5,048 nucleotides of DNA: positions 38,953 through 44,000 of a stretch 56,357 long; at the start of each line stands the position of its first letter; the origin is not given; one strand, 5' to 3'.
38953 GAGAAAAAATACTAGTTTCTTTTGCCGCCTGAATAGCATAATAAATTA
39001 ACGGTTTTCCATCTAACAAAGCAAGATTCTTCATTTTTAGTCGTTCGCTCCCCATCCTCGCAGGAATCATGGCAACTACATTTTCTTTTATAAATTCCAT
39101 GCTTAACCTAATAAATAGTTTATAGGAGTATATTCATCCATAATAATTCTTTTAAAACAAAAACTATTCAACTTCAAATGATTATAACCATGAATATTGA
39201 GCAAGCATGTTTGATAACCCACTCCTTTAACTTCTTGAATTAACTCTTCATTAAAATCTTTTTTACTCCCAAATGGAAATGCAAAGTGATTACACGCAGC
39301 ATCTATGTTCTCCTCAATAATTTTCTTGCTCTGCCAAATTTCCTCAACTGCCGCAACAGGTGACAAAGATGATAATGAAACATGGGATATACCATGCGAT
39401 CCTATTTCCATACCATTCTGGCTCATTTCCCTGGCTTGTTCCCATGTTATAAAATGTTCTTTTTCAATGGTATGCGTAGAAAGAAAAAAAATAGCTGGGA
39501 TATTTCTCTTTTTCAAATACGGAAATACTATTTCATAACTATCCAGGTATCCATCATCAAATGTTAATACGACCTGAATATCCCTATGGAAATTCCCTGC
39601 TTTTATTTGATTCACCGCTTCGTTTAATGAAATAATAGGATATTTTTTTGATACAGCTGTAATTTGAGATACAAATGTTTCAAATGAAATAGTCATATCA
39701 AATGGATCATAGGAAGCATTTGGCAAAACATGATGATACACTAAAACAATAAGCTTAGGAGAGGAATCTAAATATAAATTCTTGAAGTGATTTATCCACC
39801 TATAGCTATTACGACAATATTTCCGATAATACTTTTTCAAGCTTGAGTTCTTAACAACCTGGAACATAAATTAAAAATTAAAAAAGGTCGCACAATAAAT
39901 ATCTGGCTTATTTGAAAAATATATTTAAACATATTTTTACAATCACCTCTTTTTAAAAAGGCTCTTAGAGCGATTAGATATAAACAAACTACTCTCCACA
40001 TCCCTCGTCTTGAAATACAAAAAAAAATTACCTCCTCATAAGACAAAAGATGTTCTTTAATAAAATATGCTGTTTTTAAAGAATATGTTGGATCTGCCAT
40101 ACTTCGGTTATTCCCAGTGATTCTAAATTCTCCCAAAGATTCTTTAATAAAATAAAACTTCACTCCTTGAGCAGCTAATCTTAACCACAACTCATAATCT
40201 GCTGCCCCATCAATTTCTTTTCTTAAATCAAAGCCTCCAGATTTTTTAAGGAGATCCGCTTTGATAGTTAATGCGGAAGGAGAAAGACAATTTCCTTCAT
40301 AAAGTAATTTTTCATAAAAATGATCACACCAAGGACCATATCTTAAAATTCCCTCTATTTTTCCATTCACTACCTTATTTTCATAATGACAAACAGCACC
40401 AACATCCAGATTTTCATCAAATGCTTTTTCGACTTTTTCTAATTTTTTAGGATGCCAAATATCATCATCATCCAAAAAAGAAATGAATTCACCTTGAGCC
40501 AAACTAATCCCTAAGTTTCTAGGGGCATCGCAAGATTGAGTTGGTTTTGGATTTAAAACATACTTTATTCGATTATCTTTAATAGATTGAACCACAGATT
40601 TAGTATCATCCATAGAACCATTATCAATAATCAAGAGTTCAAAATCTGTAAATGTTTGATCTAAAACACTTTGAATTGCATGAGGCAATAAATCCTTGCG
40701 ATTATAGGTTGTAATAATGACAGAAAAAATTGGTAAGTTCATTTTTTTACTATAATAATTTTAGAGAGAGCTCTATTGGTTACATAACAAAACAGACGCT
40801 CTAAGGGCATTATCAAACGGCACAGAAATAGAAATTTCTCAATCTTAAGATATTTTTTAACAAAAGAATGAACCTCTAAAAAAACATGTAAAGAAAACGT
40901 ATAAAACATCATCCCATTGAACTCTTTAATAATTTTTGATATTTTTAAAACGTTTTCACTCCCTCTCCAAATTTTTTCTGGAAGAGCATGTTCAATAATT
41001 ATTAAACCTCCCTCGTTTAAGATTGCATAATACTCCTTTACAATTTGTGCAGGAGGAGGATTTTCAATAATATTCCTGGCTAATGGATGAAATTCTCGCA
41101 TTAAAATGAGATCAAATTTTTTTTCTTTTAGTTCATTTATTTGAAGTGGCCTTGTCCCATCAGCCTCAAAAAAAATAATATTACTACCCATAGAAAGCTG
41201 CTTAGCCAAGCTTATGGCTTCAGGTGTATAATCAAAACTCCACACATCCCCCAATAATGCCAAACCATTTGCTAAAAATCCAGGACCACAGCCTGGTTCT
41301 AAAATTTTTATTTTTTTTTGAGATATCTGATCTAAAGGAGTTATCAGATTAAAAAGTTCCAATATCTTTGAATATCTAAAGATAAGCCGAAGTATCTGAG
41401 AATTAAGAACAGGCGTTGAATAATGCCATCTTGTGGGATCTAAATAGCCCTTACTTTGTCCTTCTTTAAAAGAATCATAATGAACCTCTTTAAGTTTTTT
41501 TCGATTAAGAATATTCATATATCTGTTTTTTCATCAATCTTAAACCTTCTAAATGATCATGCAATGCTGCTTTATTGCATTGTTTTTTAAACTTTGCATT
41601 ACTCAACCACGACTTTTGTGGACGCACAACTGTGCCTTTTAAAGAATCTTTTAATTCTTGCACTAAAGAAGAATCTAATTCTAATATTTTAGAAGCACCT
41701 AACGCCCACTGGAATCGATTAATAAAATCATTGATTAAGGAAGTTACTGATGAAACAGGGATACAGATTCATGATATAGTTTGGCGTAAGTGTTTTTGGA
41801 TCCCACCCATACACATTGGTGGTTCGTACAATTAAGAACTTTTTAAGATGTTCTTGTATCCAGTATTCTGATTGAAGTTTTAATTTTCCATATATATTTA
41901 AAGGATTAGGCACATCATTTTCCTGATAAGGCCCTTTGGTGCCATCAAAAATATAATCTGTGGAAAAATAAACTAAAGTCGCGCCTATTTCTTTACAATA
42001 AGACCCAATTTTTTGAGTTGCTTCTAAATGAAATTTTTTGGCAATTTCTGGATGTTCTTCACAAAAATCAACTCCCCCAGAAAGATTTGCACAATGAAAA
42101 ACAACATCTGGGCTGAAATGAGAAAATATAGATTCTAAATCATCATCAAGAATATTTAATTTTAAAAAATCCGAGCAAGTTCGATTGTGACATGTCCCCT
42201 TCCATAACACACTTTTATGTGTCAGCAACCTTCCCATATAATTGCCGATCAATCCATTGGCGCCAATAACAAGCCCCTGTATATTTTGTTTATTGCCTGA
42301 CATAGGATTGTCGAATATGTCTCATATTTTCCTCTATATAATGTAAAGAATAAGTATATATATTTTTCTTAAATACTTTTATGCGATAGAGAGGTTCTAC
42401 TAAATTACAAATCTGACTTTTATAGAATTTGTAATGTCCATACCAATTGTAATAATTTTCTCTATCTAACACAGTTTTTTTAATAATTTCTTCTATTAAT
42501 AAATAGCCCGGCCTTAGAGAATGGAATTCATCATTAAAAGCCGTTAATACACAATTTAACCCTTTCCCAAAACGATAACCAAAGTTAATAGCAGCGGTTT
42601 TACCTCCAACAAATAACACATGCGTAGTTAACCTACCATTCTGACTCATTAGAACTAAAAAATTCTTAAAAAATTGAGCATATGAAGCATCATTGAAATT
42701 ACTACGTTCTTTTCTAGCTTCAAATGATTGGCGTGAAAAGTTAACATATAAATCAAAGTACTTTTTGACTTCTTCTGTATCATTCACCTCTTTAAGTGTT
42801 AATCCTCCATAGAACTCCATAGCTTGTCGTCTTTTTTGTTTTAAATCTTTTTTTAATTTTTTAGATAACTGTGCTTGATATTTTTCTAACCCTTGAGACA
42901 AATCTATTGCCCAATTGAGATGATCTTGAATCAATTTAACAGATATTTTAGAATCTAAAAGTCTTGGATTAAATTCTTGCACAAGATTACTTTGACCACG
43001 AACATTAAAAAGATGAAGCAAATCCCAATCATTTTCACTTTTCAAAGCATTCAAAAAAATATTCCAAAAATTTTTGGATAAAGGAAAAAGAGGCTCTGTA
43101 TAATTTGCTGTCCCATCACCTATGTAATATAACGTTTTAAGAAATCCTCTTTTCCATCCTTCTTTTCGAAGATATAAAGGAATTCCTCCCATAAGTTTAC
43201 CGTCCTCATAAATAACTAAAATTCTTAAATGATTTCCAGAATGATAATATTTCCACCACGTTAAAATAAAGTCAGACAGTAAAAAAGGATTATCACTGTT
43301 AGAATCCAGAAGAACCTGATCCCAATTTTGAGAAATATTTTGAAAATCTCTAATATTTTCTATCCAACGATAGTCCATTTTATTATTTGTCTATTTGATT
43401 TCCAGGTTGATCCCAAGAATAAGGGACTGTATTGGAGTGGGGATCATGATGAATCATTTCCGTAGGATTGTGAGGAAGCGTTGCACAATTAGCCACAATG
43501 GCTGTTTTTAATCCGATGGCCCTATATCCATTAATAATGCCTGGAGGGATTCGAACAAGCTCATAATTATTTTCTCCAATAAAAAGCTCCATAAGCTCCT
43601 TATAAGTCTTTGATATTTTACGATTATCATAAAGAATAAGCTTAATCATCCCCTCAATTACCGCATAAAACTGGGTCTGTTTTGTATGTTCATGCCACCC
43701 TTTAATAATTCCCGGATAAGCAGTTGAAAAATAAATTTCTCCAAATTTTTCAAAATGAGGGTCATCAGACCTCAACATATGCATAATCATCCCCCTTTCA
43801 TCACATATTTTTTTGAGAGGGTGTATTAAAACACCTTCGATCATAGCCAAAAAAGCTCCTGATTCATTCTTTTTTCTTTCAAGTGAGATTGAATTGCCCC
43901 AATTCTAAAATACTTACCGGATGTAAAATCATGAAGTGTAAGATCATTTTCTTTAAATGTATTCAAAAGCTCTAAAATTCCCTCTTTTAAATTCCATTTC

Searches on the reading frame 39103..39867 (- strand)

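Call 52: search_protein_families(library=pfam, proteins=[window:39103-39867:-], max_evalue=0.0001)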
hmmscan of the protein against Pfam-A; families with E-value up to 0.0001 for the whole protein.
window:39103-39867:- (254 aa): 1 family
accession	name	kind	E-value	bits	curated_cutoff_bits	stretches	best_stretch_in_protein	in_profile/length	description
PF01522.26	Polysacc_deac_1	-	2.5e-27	95.7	23.1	1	97-220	7-123/124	Polysaccharide deacetylase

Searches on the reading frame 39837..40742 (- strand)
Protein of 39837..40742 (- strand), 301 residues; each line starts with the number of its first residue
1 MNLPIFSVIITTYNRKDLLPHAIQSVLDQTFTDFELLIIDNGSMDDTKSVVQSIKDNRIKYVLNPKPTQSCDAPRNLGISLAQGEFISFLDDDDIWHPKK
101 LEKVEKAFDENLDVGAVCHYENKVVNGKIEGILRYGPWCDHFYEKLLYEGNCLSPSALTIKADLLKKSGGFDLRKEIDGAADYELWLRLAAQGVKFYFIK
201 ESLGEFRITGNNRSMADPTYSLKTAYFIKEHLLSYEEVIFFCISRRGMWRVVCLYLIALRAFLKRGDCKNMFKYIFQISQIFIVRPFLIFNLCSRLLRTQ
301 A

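Call 52: search_protein_families(library=pfam, proteins=[window:39837-40742:-], max_evalue=0.0001)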
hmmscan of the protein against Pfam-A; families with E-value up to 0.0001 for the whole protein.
window:39837-40742:- (301 aa): 3 families
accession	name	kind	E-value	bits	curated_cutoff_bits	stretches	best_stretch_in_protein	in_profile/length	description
PF00535.33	Glycos_transf_2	-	7.6e-30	104.5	23.3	1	7-127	1-123/168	Glycosyl transferase family 2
PF10111.15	Glyco_tranf_2_2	-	1.8e-19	70.7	27.3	1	7-196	1-206/276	Glycosyltransferase like family 2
PF13641.12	Glyco_tranf_2_3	-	3.3e-15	57.2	27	1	6-212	3-209/230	Glycosyltransferase like family 2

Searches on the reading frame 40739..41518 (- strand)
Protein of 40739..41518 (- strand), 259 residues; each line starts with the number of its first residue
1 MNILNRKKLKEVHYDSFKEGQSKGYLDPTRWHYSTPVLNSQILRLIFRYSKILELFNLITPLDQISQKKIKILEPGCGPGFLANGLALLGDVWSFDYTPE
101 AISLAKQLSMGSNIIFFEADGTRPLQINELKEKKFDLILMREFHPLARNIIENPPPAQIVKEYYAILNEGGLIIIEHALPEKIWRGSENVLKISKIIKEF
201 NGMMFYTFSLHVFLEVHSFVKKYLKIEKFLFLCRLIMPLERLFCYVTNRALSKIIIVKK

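Call 53: search_protein_families(library=pfam, proteins=[window:40739-41518:-], max_evalue=0.0001)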
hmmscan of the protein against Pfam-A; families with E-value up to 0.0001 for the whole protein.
window:40739-41518:- (259 aa): 5 families
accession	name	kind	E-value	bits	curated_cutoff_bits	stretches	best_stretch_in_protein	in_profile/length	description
PF13847.12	Methyltransf_31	-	4.4e-11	43.1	27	1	67-183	2-122/145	Methyltransferase domain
PF08241.18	Methyltransf_11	-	7e-09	36.6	21.2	1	73-175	1-95/95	Methyltransferase domain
PF13649.12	Methyltransf_25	-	1.1e-08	36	27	1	72-171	1-97/97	Methyltransferase domain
PF13489.12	Methyltransf_23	-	4.3e-05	23.7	27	1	58-179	12-120/164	Methyltransferase domain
PF08242.18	Methyltransf_12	-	5.5e-05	24.3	30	1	73-173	1-98/98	Methyltransferase domain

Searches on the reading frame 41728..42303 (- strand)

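Call 53: search_protein_families(library=pfam, proteins=[window:41728-42303:-], max_evalue=0.0001)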
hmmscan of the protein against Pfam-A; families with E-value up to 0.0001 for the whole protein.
window:41728-42303:- (191 aa): 3 families
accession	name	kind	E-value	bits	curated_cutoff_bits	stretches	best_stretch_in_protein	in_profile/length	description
PF04321.23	RmlD_sub_bind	-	3.1e-36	125.4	27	1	11-170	4-157/287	RmlD substrate binding domain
PF01370.27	Epimerase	-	1.2e-19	71.2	20.9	1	11-187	2-192/240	NAD dependent epimerase/dehydratase family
PF16363.11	GDP_Man_Dehyd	-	3.9e-06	27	27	1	11-155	1-170/332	GDP-mannose 4,6 dehydratase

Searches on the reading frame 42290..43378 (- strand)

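Call 53: search_protein_families(library=pfam, proteins=[window:42290-43378:-], max_evalue=0.0001)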
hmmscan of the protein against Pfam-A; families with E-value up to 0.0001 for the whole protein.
window:42290-43378:- (362 aa): 1 family
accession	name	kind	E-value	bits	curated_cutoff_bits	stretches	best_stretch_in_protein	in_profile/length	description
PF13480.13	Acetyltransf_6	-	2.2e-17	64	22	1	173-320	1-142/143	Acetyltransferase (GNAT) domain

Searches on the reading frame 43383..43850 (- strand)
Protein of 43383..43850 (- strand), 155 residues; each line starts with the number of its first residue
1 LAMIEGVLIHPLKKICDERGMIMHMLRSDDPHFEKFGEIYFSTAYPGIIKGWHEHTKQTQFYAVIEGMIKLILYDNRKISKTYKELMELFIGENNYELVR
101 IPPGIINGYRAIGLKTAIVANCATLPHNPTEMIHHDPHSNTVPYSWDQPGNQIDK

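Call 53: search_protein_families(library=pfam, proteins=[window:43383-43850:-], max_evalue=0.0001)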
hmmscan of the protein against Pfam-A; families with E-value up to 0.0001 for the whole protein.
window:43383-43850:- (155 aa): 3 families
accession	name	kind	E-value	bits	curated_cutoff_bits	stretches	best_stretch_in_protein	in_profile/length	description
PF00908.23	dTDP_sugar_isom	-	3.3e-12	46.9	27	1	4-134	4-140/168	dTDP-4-dehydrorhamnose 3,5-epimerase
PF14667.12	Polysacc_synt_C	-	2.7e-08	34.4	28.7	1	16-114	2-90/111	Polysaccharide biosynthesis C-terminal domain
PF05523.17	FdtA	-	9.3e-05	22.7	23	0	7-81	3-77/131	WxcM-like, C-terminal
